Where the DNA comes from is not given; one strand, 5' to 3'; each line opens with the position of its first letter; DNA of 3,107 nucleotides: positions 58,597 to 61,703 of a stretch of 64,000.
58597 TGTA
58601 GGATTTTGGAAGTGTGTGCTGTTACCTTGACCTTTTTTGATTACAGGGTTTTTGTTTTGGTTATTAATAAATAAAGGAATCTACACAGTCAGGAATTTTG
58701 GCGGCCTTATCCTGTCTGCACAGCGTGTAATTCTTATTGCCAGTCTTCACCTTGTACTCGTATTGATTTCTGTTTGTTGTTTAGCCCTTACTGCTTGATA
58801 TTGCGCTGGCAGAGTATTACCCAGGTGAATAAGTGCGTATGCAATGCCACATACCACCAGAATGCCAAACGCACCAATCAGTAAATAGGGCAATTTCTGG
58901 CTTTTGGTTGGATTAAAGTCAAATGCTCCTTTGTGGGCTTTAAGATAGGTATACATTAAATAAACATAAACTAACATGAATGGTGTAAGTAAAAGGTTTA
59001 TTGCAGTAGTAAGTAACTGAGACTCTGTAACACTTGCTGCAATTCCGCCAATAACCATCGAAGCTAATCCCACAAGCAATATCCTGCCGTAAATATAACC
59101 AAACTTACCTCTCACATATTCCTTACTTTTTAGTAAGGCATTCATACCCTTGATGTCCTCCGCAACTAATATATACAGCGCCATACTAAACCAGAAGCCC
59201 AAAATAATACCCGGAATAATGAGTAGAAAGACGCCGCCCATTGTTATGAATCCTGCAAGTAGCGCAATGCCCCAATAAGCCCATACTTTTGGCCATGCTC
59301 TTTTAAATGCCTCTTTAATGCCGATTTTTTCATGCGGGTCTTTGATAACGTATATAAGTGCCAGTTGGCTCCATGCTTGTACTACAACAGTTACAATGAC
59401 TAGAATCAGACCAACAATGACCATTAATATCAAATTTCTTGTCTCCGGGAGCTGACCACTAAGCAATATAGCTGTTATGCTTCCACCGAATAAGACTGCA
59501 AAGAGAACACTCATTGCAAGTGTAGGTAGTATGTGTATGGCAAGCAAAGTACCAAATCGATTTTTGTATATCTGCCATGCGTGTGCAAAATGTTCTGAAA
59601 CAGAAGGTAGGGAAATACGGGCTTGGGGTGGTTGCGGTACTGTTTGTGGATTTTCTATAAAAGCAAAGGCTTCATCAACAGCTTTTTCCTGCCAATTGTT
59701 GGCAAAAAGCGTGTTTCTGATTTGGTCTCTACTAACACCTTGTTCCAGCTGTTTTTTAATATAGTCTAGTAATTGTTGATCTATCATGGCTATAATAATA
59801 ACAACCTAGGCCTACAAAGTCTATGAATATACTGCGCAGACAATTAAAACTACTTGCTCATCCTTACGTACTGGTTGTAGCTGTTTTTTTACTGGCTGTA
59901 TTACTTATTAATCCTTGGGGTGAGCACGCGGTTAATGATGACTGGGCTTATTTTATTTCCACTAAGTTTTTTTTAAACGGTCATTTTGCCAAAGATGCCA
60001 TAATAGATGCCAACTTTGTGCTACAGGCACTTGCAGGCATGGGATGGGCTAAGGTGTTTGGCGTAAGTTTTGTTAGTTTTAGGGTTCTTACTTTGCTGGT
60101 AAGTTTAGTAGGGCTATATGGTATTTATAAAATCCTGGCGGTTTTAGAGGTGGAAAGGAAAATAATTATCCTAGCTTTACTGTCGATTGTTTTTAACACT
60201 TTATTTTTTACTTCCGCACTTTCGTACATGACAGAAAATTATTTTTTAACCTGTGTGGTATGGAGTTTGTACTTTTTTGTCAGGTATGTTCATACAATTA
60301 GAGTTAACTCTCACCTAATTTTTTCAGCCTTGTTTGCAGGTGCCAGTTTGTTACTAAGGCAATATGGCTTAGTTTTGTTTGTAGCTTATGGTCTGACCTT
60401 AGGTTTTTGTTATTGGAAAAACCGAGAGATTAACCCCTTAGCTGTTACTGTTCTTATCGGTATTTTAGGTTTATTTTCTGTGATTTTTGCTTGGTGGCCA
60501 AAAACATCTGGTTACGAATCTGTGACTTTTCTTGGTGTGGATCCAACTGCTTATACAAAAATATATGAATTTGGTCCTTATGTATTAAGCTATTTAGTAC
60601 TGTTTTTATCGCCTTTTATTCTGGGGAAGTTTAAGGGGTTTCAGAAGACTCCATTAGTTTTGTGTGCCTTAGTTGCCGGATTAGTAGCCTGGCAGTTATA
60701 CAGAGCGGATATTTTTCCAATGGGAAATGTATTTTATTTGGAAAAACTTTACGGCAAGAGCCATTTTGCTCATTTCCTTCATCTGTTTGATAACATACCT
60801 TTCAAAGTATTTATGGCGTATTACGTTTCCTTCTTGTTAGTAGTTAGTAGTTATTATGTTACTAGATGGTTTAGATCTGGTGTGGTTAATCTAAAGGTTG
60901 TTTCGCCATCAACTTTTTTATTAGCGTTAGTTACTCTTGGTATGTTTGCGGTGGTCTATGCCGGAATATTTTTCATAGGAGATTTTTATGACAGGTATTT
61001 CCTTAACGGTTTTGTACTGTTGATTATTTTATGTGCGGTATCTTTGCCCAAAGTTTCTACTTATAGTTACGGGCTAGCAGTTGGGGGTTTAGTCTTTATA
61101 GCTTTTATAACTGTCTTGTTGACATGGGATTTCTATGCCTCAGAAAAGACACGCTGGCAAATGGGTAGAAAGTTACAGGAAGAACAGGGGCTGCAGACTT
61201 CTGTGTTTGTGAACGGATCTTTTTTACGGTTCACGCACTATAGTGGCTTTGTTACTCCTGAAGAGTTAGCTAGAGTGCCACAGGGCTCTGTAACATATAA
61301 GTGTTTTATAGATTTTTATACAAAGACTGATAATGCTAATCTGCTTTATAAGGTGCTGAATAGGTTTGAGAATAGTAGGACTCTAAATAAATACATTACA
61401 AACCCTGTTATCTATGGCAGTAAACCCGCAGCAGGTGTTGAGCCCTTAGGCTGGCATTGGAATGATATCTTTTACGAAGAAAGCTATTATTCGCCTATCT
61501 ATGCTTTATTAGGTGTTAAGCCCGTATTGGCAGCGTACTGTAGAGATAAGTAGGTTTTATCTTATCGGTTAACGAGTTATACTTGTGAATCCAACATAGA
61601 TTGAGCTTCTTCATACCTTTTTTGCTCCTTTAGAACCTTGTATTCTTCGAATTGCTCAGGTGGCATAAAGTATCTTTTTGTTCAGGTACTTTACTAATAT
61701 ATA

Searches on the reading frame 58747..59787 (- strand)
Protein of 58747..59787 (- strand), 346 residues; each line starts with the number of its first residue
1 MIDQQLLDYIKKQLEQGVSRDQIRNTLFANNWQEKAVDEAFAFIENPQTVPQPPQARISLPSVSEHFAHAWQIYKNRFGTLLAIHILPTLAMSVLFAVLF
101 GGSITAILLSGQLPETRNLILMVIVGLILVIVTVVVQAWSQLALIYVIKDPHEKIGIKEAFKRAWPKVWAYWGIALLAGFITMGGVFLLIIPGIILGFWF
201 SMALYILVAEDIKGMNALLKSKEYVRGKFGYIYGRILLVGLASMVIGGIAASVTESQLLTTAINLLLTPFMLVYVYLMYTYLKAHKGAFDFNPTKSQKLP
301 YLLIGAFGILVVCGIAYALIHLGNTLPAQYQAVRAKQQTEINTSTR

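Call 8: search_protein_families(library=pfam, proteins=[window:58747-59787:-], max_evalue=0.001)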
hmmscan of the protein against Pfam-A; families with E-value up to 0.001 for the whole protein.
window:58747-59787:- (346 aa): 1 family
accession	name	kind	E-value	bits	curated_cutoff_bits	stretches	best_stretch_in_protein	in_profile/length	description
PF10110.14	GPDPase_memb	-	2.7e-05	23.5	29.6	1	63-180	196-316/321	Membrane domain of glycerophosphoryl diester phosphodiesterase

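Call 13: search_protein_families(library=ncbifam, proteins=[window:58747-59787:-], max_evalue=0.001)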
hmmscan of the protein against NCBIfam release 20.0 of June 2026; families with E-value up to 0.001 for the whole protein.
window:58747-59787:- (346 aa): 1 family
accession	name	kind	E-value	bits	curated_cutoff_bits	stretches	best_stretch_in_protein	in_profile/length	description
NF002774.0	PRK02868.1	equivalog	0.00026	20.8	227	1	122-283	81-246/248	YciC family protein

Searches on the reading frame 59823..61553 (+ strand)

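Call 20: search_protein_families(library=pfam, proteins=[window:59823-61553:+], max_evalue=0.001)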
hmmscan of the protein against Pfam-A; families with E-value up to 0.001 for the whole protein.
window:59823-61553:+ (576 aa): 1 family
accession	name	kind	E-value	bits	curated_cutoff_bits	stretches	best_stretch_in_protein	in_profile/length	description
PF13231.12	PMT_2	-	3.8e-06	27.6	26.1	1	75-224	13-160/160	Dolichyl-phosphate-mannose-protein mannosyltransferase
